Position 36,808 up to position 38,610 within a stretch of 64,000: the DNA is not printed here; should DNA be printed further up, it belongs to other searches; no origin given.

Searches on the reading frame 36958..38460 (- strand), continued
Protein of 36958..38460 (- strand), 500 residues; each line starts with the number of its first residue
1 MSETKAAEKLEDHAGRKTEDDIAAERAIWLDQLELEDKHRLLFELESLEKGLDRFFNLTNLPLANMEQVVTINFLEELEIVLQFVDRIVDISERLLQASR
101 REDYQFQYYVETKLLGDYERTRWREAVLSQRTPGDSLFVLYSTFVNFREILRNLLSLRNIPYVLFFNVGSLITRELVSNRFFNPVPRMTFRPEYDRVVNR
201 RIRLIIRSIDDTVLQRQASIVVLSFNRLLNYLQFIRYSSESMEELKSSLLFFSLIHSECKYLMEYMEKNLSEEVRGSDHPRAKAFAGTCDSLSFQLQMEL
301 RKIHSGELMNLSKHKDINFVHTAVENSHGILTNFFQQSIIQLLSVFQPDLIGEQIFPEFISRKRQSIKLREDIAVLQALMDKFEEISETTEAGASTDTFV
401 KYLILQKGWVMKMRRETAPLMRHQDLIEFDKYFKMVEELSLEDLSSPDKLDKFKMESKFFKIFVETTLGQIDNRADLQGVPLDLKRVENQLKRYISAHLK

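Call 65: find_encoding_contigs(protein=P0002, flank=9000, max_places=1)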
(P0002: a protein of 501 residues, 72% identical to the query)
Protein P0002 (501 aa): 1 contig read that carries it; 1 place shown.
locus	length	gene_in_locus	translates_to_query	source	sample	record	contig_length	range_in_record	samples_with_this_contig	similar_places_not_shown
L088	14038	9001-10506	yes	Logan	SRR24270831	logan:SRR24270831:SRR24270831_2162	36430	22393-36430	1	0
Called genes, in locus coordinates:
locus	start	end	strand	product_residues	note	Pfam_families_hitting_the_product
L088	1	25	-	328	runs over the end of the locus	PF00579:tRNA-synt_1b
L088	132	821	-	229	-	PF02163:Peptidase_M50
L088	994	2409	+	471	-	PF02310:B12-binding, PF04055:Radical_SAM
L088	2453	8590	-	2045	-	PF05547:Peptidase_M6, PF00801:PKD (faint), PF02010:REJ (faint), PF17892:Cadherin_5 (faint), PF22352:K319L-like_PKD, PF22352:K319L-like_PKD (weak), PF18911:PKD_4 (weak), PF22352:K319L-like_PKD, +3 more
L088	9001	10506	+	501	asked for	-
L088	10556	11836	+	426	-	PF00202:Aminotran_3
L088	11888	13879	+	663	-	PF00999:Na_H_Exchanger, PF02254:TrkA_N, PF02080:TrkA_C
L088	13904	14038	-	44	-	?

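Call 66: find_encoding_contigs(protein=P0003, flank=9000, max_places=1)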
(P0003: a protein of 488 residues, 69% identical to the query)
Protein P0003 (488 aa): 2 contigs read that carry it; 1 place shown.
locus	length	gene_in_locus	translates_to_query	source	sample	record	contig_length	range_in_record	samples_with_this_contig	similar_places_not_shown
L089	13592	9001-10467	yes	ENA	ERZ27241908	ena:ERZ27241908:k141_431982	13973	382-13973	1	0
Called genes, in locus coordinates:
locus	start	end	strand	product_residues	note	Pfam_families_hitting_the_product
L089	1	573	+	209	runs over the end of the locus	PF00132:Hexapep, PF14602:Hexapep_2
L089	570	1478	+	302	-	PF01040:UbiA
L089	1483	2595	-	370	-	PF00291:PALP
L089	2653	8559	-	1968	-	PF05547:Peptidase_M6, PF22352:K319L-like_PKD, PF17963:Big_9 (weak), PF22352:K319L-like_PKD, PF18911:PKD_4, PF22352:K319L-like_PKD, PF18911:PKD_4, PF22352:K319L-like_PKD, +4 more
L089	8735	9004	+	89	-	-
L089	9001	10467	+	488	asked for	-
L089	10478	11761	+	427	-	PF00202:Aminotran_3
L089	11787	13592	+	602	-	?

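Call 67: find_encoding_contigs(protein=P0011, flank=9000, max_places=1)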
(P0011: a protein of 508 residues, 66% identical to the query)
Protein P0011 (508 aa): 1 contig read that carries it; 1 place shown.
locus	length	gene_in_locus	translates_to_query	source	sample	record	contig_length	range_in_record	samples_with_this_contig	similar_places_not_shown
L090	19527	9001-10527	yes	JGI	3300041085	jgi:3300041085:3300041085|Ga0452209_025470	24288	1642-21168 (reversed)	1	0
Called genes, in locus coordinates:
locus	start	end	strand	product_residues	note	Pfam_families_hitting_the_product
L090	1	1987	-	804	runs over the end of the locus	PF00637:Clathrin (faint), PF24762:TPR_IF140-IFT172 (faint), PF13176:TPR_7 (faint), PF13424:TPR_12 (faint), PF14938:SNAP (faint), PF23774:TPR_GEMI5 (faint), PF00069:Pkinase, PF07714:PK_Tyr_Ser-Thr, +1 more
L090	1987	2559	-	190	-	PF02677:QueH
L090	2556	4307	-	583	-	-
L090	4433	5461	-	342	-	PF05496:RuvB_N, PF00004:AAA, PF17864:AAA_lid_4, PF05491:WHD_RuvB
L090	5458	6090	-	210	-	PF14520:HHH_5 (weak)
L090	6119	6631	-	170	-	PF02075:RuvC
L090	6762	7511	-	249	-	PF20772:TACO1_YebC_N, PF01709:Transcrip_reg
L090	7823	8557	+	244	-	PF13485:Peptidase_MA_2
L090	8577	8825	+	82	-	-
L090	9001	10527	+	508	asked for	-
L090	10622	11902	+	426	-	PF00202:Aminotran_3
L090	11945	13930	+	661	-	PF00999:Na_H_Exchanger, PF02254:TrkA_N, PF02080:TrkA_C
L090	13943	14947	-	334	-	PF01087:GalP_UDP_transf, PF16268:DUF4921, PF01230:HIT (faint), PF16285:DUF4931_N, PF02744:GalP_UDP_tr_C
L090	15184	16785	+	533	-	PF01229:Glyco_hydro_39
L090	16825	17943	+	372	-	PF04280:Tim44, PF12773:DZR (faint), PF13248:Zn_ribbon_3 (faint)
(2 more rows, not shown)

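Call 74: search_protein_families(library=ncbifam, proteins=[P0223, P0055, P0080, P0100, P0201, P0049, P0039, P0126], max_evalue=0.1)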
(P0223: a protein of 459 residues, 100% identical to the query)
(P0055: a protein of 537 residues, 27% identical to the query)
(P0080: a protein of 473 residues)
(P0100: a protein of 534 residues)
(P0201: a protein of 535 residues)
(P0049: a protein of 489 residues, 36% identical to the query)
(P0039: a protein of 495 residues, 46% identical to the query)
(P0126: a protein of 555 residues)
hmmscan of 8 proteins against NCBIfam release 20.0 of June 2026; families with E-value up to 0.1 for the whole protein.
P0223 (459 aa): 0 families

P0055 (537 aa): 0 families

P0080 (473 aa): 1 family
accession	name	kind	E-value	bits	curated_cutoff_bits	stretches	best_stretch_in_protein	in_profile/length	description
NF007831.0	PRK10542.1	equivalog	0.054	13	198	0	68-146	115-196/201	glutathione transferase GstA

P0100 (534 aa): 0 families

P0201 (535 aa): 0 families

P0049 (489 aa): 0 families

P0039 (495 aa): 1 family
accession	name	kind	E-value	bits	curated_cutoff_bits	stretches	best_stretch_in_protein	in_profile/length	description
NF001978.0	PRK00767.1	equivalog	0.054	13.3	118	0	249-305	127-183/197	transcriptional regulator BetI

P0126 (555 aa): 1 family
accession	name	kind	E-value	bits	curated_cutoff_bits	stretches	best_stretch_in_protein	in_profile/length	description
TIGR04465.1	ArgArg_F420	equivalog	0.052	12.6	470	1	118-155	173-210/364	F420-dependent hydroxymycolic acid dehydrogenase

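Call 75: search_protein_families(library=padloc, proteins=[window:36958-38460:-, P0223, P0055, P0080, P0049], max_evalue=0.1)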
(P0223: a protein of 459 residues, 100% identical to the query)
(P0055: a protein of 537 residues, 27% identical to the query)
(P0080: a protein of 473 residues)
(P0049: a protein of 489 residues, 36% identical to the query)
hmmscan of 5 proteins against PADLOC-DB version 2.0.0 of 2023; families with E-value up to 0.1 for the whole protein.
window:36958-38460:- (500 aa): 0 families

P0223 (459 aa): 0 families

P0055 (537 aa): 0 families

P0080 (473 aa): 0 families

P0049 (489 aa): 1 family
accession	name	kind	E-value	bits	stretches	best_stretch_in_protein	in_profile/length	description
PDLC00462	JetA1|JetA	-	0.016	11.8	1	393-477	165-245/475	DUF5716 domain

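Call 85: search_protein_families(library=pfam, proteins=[L056:3791-4336:+, L056:4349-5167:+, L056:5070-7463:+, L062:7475-8023:+, L062:8020-8850:+, L062:8853-11147:+, L086:5049-5681:+, L086:7440-7814:-, L078:1483-1857:-], max_evalue=0.001)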
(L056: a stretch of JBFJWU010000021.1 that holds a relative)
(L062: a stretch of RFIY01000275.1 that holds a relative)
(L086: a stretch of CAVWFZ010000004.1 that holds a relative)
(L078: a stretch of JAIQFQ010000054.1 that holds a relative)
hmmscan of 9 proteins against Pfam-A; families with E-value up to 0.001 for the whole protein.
L056:3791-4336:+ (181 aa): 1 family
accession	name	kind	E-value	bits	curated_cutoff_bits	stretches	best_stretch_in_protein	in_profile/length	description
PF00027.35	cNMP_binding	-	9.4e-20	70.8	27.5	1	32-117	2-87/89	Cyclic nucleotide-binding domain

L056:4349-5167:+ (272 aa): 3 families
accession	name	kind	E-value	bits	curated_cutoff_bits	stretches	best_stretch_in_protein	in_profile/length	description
PF10108.15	DNA_pol_B_exo2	-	4.3e-61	206.7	24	1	48-243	1-201/213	Predicted 3'-5' exonuclease related to the exonuclease domain of PolB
PF13482.12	RNase_H_2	-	2.3e-12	47.6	22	1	51-213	10-162/165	RNase_H superfamily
PF03104.25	DNA_pol_B_exo1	-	1.3e-05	25.1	23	1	84-121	142-182/242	DNA polymerase family B, exonuclease domain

L056:5070-7463:+ (797 aa): 3 families
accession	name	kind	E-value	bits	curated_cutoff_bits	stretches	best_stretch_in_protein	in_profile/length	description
PF00999.27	Na_H_Exchanger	-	4.7e-55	187.4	26.2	1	47-415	3-371/375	Sodium/hydrogen exchanger, transmembrane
PF02254.24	TrkA_N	-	1.3e-17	64.6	23.8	1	436-533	2-100/116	TrkA-N domain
PF00359.27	PTS_EIIA_2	-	5.2e-13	49.6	27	1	652-784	14-141/144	Phosphoenolpyruvate-dependent sugar phosphotransferase system, EIIA 2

L062:7475-8023:+ (182 aa): 1 family
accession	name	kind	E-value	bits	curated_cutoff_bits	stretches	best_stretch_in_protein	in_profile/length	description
PF00027.35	cNMP_binding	-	4e-17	62.4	27.5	1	33-116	3-86/89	Cyclic nucleotide-binding domain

L062:8020-8850:+ (276 aa): 3 families
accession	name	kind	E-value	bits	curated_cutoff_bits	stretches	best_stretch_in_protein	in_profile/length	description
PF10108.15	DNA_pol_B_exo2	-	4.5e-57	193.6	24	1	50-250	1-205/213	Predicted 3'-5' exonuclease related to the exonuclease domain of PolB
PF13482.12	RNase_H_2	-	1.4e-08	35.3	22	1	53-220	10-164/165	RNase_H superfamily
PF03104.25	DNA_pol_B_exo1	-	1.4e-05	25.1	23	1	88-127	142-182/242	DNA polymerase family B, exonuclease domain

L062:8853-11147:+ (764 aa): 3 families
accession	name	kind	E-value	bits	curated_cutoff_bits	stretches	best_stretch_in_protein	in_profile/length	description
PF00999.27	Na_H_Exchanger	-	4.3e-47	161.2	26.2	1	12-383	3-370/375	Sodium/hydrogen exchanger, transmembrane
PF02254.24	TrkA_N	-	1.5e-18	67.6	23.8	1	404-500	1-98/116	TrkA-N domain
PF00359.27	PTS_EIIA_2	-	1.9e-16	60.7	27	1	619-752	12-142/144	Phosphoenolpyruvate-dependent sugar phosphotransferase system, EIIA 2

L086:5049-5681:+ (210 aa): 3 families
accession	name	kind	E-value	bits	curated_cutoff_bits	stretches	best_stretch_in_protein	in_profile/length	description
PF00072.30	Response_reg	-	2.4e-30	105.4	30.2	1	4-116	1-111/111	Response regulator receiver domain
PF00196.25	GerE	-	3.3e-18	65.5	23.5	1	148-203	2-57/57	Bacterial regulatory proteins, luxR family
PF08281.18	Sigma70_r4_2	-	5.1e-05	23.3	25.7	1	147-191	9-54/54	Sigma-70, region 4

L086:7440-7814:- (124 aa): 1 family
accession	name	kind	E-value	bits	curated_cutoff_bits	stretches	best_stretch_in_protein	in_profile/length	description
PF00072.30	Response_reg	-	1.4e-22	80.4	30.2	1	7-116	1-109/111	Response regulator receiver domain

L078:1483-1857:- (124 aa): 1 family
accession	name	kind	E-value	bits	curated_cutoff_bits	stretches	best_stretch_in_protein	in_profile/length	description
PF00072.30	Response_reg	-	2.3e-22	79.7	30.2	1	7-117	1-110/111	Response regulator receiver domain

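Call 95: find_related_loci(query=A5, collection=metagenome_contigs, flank=7000)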
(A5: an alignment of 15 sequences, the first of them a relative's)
Query A5 (473 aa) in metagenome_contigs; peptide patterns used: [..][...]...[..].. (x = any residue, [..] = any of these).
404 stretches matched a pattern; 335 encode a relative of the query (tblastn E <= 1e-3); the best 80 are kept; 80 distinct loci.
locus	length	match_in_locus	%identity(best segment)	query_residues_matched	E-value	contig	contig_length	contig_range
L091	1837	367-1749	63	11-472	0e+0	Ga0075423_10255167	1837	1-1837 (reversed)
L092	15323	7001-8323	60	32-472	0e+0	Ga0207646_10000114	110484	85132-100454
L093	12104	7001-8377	55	2-472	7e-179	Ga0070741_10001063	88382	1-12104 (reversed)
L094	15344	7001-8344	55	27-469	1e-169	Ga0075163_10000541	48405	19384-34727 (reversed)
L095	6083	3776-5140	48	12-465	3e-154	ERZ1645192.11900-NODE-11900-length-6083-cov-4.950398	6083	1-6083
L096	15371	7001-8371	48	12-472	1e-152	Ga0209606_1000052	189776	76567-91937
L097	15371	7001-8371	48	12-472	2e-152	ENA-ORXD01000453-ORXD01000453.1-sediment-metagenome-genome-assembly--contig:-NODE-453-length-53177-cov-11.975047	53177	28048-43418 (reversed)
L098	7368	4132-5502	48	12-472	1e-152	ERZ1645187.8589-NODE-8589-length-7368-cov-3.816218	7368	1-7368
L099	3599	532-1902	48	12-472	2e-158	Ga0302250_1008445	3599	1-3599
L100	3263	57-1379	54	28-469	1e-158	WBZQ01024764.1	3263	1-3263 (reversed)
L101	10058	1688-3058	49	15-461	2e-150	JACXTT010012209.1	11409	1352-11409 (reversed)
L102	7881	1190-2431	55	47-473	3e-147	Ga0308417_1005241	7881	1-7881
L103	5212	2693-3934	55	47-473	1e-148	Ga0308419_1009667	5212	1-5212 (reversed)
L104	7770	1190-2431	55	47-473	5e-147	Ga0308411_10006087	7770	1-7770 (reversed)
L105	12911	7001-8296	52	30-461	4e-145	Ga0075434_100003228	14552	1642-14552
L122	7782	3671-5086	41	6-466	3e-117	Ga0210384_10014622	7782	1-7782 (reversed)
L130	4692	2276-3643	42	15-466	2e-115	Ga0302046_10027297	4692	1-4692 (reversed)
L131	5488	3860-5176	42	29-467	1e-114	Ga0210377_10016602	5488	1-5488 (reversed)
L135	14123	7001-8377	42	21-472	3e-114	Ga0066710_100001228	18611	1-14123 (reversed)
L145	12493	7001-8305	43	29-463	3e-113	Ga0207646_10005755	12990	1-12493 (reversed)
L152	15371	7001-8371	48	12-472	2e-152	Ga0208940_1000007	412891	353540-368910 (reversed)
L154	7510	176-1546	41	11-467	9e-113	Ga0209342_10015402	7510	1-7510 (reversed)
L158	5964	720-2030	43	29-465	4e-112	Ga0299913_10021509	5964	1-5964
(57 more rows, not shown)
